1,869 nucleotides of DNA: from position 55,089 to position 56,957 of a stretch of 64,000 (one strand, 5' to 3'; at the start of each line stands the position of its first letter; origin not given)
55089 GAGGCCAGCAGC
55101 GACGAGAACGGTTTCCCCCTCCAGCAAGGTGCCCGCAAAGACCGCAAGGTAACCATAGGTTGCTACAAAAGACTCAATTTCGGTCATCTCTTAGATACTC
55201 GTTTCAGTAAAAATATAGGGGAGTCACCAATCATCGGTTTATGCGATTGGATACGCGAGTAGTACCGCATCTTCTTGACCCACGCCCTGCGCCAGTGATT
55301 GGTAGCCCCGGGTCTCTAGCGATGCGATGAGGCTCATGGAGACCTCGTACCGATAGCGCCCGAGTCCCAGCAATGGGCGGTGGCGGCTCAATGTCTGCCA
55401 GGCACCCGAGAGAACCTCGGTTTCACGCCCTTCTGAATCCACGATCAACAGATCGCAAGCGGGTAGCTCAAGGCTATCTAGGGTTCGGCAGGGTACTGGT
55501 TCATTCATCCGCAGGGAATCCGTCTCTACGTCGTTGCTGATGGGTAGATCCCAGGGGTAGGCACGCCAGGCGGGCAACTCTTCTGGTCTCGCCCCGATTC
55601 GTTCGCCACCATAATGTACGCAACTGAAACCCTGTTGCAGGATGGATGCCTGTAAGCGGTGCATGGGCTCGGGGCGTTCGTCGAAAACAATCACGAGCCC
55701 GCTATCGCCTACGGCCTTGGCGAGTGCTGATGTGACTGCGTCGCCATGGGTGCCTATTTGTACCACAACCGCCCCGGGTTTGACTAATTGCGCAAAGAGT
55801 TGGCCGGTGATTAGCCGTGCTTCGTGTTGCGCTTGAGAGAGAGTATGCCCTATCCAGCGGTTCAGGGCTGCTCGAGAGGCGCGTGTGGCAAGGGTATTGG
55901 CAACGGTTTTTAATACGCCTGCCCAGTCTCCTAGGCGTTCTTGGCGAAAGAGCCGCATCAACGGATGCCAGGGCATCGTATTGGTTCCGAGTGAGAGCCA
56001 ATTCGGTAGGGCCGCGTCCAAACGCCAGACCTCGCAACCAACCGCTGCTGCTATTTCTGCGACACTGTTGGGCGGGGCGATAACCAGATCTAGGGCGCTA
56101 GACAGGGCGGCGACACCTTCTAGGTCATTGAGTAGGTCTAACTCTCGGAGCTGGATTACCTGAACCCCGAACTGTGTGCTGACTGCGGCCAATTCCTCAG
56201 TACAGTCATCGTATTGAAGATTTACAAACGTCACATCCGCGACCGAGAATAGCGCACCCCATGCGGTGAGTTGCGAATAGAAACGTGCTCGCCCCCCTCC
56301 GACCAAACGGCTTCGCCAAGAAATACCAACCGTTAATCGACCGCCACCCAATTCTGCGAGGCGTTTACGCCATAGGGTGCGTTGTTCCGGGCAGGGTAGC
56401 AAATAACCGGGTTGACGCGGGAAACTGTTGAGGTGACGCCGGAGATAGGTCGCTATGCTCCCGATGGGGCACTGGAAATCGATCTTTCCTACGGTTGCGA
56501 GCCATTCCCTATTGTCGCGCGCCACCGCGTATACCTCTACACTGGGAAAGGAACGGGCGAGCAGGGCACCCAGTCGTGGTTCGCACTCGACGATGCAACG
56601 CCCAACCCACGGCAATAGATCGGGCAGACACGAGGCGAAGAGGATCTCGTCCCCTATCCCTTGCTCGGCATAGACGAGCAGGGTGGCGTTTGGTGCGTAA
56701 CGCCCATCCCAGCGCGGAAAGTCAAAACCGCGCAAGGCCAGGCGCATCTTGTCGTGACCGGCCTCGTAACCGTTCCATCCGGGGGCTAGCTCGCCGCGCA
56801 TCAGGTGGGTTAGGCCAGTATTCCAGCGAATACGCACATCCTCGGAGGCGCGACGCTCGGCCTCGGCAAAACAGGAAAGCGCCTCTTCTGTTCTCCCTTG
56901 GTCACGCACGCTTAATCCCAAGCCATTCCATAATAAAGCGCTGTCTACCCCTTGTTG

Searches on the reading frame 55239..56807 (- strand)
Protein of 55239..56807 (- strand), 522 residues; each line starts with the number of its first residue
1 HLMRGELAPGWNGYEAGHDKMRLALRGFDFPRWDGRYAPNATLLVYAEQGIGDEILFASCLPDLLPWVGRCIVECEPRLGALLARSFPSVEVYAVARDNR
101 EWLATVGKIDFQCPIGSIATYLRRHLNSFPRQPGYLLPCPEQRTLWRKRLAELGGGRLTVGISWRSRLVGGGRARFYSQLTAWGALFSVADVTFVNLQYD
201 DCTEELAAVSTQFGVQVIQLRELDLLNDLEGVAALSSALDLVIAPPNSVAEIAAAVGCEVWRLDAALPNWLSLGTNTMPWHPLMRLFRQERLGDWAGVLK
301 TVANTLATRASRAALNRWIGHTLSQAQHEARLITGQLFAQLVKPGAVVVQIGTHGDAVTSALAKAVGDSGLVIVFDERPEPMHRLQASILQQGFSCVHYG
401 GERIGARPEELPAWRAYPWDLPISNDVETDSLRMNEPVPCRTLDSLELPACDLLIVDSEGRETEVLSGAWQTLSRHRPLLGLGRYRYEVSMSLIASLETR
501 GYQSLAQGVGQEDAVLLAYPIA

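Call 52: find_related_loci(query=window:55239-56807:-, collection=genome_contigs, flank=10000)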
Query window:55239-56807:- (522 aa) in genome_contigs; peptide patterns used: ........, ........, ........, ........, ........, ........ (x = any residue, [..] = any of these).
233 stretches matched a pattern; 7 encode a relative of the query (tblastn E <= 1e-3); 7 distinct loci.
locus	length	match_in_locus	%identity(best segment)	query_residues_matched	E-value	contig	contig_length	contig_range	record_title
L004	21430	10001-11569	69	1-522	0e+0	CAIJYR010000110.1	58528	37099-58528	MAG: uncultured Thiotrichales bacterium isolate KR_bin-0880 genome assembly, contig: bin-0880:110/265, whole genome shot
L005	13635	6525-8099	63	1-521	0e+0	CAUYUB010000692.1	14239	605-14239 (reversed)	Gammaproteobacteria bacterium strain CCP3-SC15AN1 genome assembly, contig: CCP3SC15_Contig_83, whole genome shotgun sequ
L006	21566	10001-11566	33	2-513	2e-84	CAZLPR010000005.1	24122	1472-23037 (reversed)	MAG TPA_asm: uncultured Dechloromonas sp. isolate SRP011637_co1_140 genome assembly, contig: NODE_541_length_24122_cov_1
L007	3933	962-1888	41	5-312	2e-67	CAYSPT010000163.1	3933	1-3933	MAG TPA_asm: uncultured bacterium isolate SRP077602_co1_83 genome assembly, contig: NODE_65725_length_3933_cov_6.817690,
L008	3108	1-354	57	197-314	2e-32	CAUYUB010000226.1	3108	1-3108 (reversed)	Gammaproteobacteria bacterium strain CCP3-SC15AN1 genome assembly, contig: CCP3SC15_Contig_303, whole genome shotgun seq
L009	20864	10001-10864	30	31-315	9e-28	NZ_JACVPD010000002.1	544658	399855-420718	Polynucleobacter sp. CS-Odin-A6 NODE_2_length_544658_cov_169.927951, whole genome shotgun sequence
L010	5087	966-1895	31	2-306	9e-27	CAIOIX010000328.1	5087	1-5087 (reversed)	MAG: uncultured beta proteobacterium isolate D14_bin-1168 genome assembly, contig: bin-1168:328/477, whole genome shotgu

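Call 59: search_protein_families(library=pfam, proteins=[L006:1181-2179:+, L006:2179-3348:+, L006:3345-4049:+, L006:4071-5591:+, L006:5588-6646:+, L006:6666-7349:+, L006:11743-13803:+, L006:14348-16711:+, L006:17436-18782:+, L006:19292-20098:+], max_evalue=0.0001)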
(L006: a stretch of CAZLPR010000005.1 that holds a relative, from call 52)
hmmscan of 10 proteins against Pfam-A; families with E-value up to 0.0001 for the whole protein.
L006:1181-2179:+ (332 aa): 10 families
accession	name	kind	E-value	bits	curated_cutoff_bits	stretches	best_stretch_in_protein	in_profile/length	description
PF02719.21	Polysacc_synt_2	-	6e-94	315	20.2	1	7-278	1-291/293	Polysaccharide biosynthesis protein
PF01370.27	Epimerase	-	2.3e-20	73.5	20.9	1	7-215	1-226/240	NAD dependent epimerase/dehydratase family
PF01073.25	3Beta_HSD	-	2.8e-15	56.6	22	1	8-131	1-121/280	3-beta hydroxysteroid dehydrogenase/isomerase family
PF16363.11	GDP_Man_Dehyd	-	1.8e-14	54.4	27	1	8-128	1-131/332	GDP-mannose 4,6 dehydratase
PF13460.12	NAD_binding_10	-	3.6e-10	40.4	27.2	1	11-131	1-103/184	NAD(P)H-binding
PF08659.16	KR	-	4.6e-08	33.6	22.6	1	6-125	2-135/180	KR domain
PF04321.23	RmlD_sub_bind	-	1.4e-07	31.3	27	1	7-149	3-138/287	RmlD substrate binding domain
PF05368.20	NmrA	-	2.3e-06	27.8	27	1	4-122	2-103/298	NmrA-like family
PF07993.18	NAD_binding_4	-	5.9e-05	22.8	20.1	0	9-132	1-142/258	Male sterility protein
PF00106.31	adh_short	-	6.3e-05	23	26.6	1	7-149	3-162/195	short chain dehydrogenase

L006:2179-3348:+ (389 aa): 1 family
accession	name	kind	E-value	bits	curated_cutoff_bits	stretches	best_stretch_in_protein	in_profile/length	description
PF01041.23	DegT_DnrJ_EryC1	-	1e-109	367.5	19.8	1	10-383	2-359/360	DegT/DnrJ/EryC1/StrS aminotransferase family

L006:3345-4049:+ (234 aa): 2 families
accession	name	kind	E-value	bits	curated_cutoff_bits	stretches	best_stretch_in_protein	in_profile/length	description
PF02348.25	CTP_transf_3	-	2.6e-30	106.3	22.6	1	3-134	1-126/217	Cytidylyltransferase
PF12804.13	NTP_transf_3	-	2.2e-08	34.9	27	1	6-139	3-127/160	MobA-like NTP transferase domain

L006:4071-5591:+ (506 aa): 3 families
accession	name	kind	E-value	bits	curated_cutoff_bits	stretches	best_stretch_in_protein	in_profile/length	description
PF13302.13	Acetyltransf_3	-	8.7e-09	36.6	25.4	1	363-493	2-138/138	Acetyltransferase (GNAT) domain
PF04007.18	DUF354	-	1.4e-05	24.8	22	1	233-287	230-284/349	Protein of unknown function (DUF354)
PF13523.12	Acetyltransf_8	-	2.8e-05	24.2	27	0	451-497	97-142/145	Acetyltransferase (GNAT) domain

L006:5588-6646:+ (352 aa): 2 families
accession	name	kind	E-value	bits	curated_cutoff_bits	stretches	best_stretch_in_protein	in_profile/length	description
PF03102.20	NeuB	-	9.6e-87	290.9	22.1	1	40-281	1-240/241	NeuB family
PF08666.17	SAF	-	7.4e-11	42.9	21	1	295-352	1-62/63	SAF domain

L006:6666-7349:+ (227 aa): 0 families

L006:11743-13803:+ (686 aa): 2 families
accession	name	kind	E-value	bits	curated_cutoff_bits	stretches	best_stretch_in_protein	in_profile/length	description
PF00669.25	Flagellin_N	-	8.1e-46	156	26.6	1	5-142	1-138/139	Bacterial flagellin N-terminal helical region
PF00700.27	Flagellin_C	-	8.8e-26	90.5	23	1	600-685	1-86/86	Bacterial flagellin C-terminal helical region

L006:14348-16711:+ (787 aa): 2 families
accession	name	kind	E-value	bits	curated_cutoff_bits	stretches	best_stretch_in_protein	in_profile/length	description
PF07195.17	FliD_C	-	3.4e-43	148.2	25.4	2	242-413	1-178/236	Flagellar hook-associated protein 2 C-terminus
PF02465.23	FliD_N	-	8.3e-25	87.7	24.8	1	11-107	1-97/97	Flagellar hook-associated protein 2 N-terminus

L006:17436-18782:+ (448 aa): 1 family
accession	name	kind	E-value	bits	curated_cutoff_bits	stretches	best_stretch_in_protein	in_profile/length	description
PF02120.21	Flg_hook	-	1.1e-10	41.6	29.8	1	376-446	11-80/85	Flagellar hook-length control protein FliK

L006:19292-20098:+ (268 aa): 2 families
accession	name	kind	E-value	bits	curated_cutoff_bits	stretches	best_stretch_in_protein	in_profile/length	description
PF07317.18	PilZN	-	8.5e-23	80.7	23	1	28-134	1-107/107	Flagellar regulator YcgR, PilZN domain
PF07238.19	PilZ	-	3.1e-08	34.3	22.5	1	136-253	1-101/102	PilZ domain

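Call 81: search_protein_families(library=pfam, proteins=[L009:1768-3168:-, L009:3179-3781:-, L009:4466-6748:+, L009:6766-9237:-, L009:12635-13951:-, L009:14159-15631:+, L009:15616-16422:-, L009:16433-16909:-, L004:12003-16166:+, L005:8404-10188:+], max_evalue=0.0001)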
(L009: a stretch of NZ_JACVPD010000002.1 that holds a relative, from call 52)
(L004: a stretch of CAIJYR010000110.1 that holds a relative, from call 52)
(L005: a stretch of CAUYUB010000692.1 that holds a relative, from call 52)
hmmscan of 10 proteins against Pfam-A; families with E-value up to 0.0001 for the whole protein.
L009:1768-3168:- (466 aa): 3 families
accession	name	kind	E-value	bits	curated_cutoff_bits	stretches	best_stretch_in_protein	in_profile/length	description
PF00033.24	Cytochrome_B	-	5.9e-67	225.6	27.2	1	37-225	2-189/189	Cytochrome b/b6/petB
PF13631.11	Cytochrom_B_N_2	-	7e-42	143.7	27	1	107-277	2-163/169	Cytochrome b(N-terminal)/b6/petB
PF00032.22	Cytochrom_B_C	-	1.2e-32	112.6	20.7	1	291-439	1-102/102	Cytochrome b(C-terminal)/b6/petD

L009:3179-3781:- (200 aa): 2 families
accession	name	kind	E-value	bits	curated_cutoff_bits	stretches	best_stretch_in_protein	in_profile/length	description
PF10399.14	UCR_Fe-S_N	-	5.7e-10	38.9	24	1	1-40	1-41/41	Ubiquitinol-cytochrome C reductase Fe-S subunit TAT signal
PF00355.32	Rieske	-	7e-08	32.7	20.3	1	113-180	29-85/88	Rieske [2Fe-2S] domain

L009:4466-6748:+ (760 aa): 20 families
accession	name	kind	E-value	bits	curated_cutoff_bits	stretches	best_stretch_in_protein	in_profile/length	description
PF13844.12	Glyco_transf_41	-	4.6e-84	283.1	25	2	556-744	356-543/543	Glycosyl transferase family 41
PF00515.34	TPR_1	-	1.7e-34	116.7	27.8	1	176-208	1-33/34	Tetratricopeptide repeat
PF07719.23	TPR_2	-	7.1e-33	110.4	27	1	176-208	1-33/34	Tetratricopeptide repeat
PF13414.12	TPR_11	-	1.1e-30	105.5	26.8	0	219-252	3-36/42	TPR repeat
PF13181.12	TPR_8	-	1.9e-28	96.6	25.7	0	176-208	1-33/34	Tetratricopeptide repeat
PF13431.12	TPR_17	-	1.5e-23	81.5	24.4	0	269-298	4-33/34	Tetratricopeptide repeat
PF13428.12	TPR_14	-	3e-23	80.4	23.5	0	211-251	2-42/44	Tetratricopeptide repeat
PF14559.12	TPR_19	-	2.9e-20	72.8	25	0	190-247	5-62/68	Tetratricopeptide repeat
PF13424.12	TPR_12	-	8.7e-18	64.7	30.1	1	141-206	2-75/77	Tetratricopeptide repeat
PF23914.1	TPR_CcmH_CycH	-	2.4e-17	63.6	42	0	221-305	27-114/158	Cytochrome c-type biogenesis protein H TPR domain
PF13432.12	TPR_16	-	6.6e-15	55.7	32.7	0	157-208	12-63/65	Tetratricopeptide repeat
PF13374.12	TPR_10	-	4.8e-11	42.7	27.5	0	278-307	2-31/42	Tetratricopeptide repeat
PF12895.13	ANAPC3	-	5.9e-07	30.1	27.2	0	224-303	3-81/82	Anaphase-promoting complex, cyclosome, subunit 3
PF24575.1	TPR_Slam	-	3.1e-06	28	35.2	0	47-89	54-96/104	Surface lipoprotein assembly modifier, N-terminal TPR repeats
PF13429.12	TPR_15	-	3.4e-06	27.1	26.2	0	38-167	144-273/280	Tetratricopeptide repeat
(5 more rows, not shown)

L009:6766-9237:- (823 aa): 21 families
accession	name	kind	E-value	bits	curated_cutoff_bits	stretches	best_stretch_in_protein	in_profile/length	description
PF13844.12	Glyco_transf_41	-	4.1e-83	279.9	25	2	625-810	358-543/543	Glycosyl transferase family 41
PF00515.34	TPR_1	-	9.4e-57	187.1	27.8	5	281-314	1-34/34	Tetratricopeptide repeat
PF07719.23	TPR_2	-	5.2e-52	170.1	27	3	281-314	1-34/34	Tetratricopeptide repeat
PF13181.12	TPR_8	-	1.1e-46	153.4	25.7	4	315-348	1-34/34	Tetratricopeptide repeat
PF13414.12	TPR_11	-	3.5e-39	132.7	26.8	3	324-360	3-39/42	TPR repeat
PF13432.12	TPR_16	-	2e-35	121.2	32.7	1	321-382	3-64/65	Tetratricopeptide repeat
PF13431.12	TPR_17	-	1.5e-33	112.6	24.4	0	136-166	4-34/34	Tetratricopeptide repeat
PF13424.12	TPR_12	-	1.2e-30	106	30.1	2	281-345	3-75/77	Tetratricopeptide repeat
PF14559.12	TPR_19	-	1.3e-28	99.5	25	1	329-381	5-57/68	Tetratricopeptide repeat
PF13428.12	TPR_14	-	3.4e-28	95.7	23.5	0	282-320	2-40/44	Tetratricopeptide repeat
PF13176.12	TPR_7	-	1.3e-19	68.9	27.9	0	351-382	1-32/36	Tetratricopeptide repeat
PF13174.12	TPR_6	-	3e-16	59.3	26.3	0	16-42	7-33/33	Tetratricopeptide repeat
PF23914.1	TPR_CcmH_CycH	-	1.3e-15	58.1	42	0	345-439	46-140/158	Cytochrome c-type biogenesis protein H TPR domain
PF13371.12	TPR_9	-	4.3e-11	43.1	35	0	329-381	9-61/73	Tetratricopeptide repeat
PF12895.13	ANAPC3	-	6.6e-11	42.8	27.2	0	64-136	9-81/82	Anaphase-promoting complex, cyclosome, subunit 3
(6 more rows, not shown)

L009:12635-13951:- (438 aa): 2 families
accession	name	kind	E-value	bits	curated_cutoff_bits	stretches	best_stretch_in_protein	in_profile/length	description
PF13609.12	Porin_4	-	2.8e-34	119.8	27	1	7-414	1-307/310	Gram-negative porin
PF00267.27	Porin_1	-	6.6e-09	36.1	23.7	1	59-157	19-104/337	Gram-negative porin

L009:14159-15631:+ (490 aa): 0 families

L009:15616-16422:- (268 aa): 1 family
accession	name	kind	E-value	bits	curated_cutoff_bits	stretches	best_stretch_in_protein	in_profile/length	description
PF00902.23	TatC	-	3.7e-71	239.7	25.1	1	18-229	1-208/208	Sec-independent protein translocase protein (TatC)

L009:16433-16909:- (158 aa): 1 family
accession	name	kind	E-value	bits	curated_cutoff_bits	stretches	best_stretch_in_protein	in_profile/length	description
PF02416.21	TatA_B_E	-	5.6e-08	32.4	21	1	4-34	1-31/53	mttA/Hcf106 family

L004:12003-16166:+ (1387 aa): 1 family
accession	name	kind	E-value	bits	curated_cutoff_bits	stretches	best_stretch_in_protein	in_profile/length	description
PF13116.12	YhdP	-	6e-236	786.7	46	1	56-1370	5-1223/1224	YhdP protein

L005:8404-10188:+ (594 aa): 2 families
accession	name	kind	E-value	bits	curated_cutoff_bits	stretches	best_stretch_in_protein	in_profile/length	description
PF09820.16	AAA-ATPase_like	-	7.4e-53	179.8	26.1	1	17-239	1-201/201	Predicted AAA-ATPase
PF08011.17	PDDEXK_9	-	3.2e-15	56.4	25.5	1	469-579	1-102/105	PD-(D/E)XK nuclease superfamily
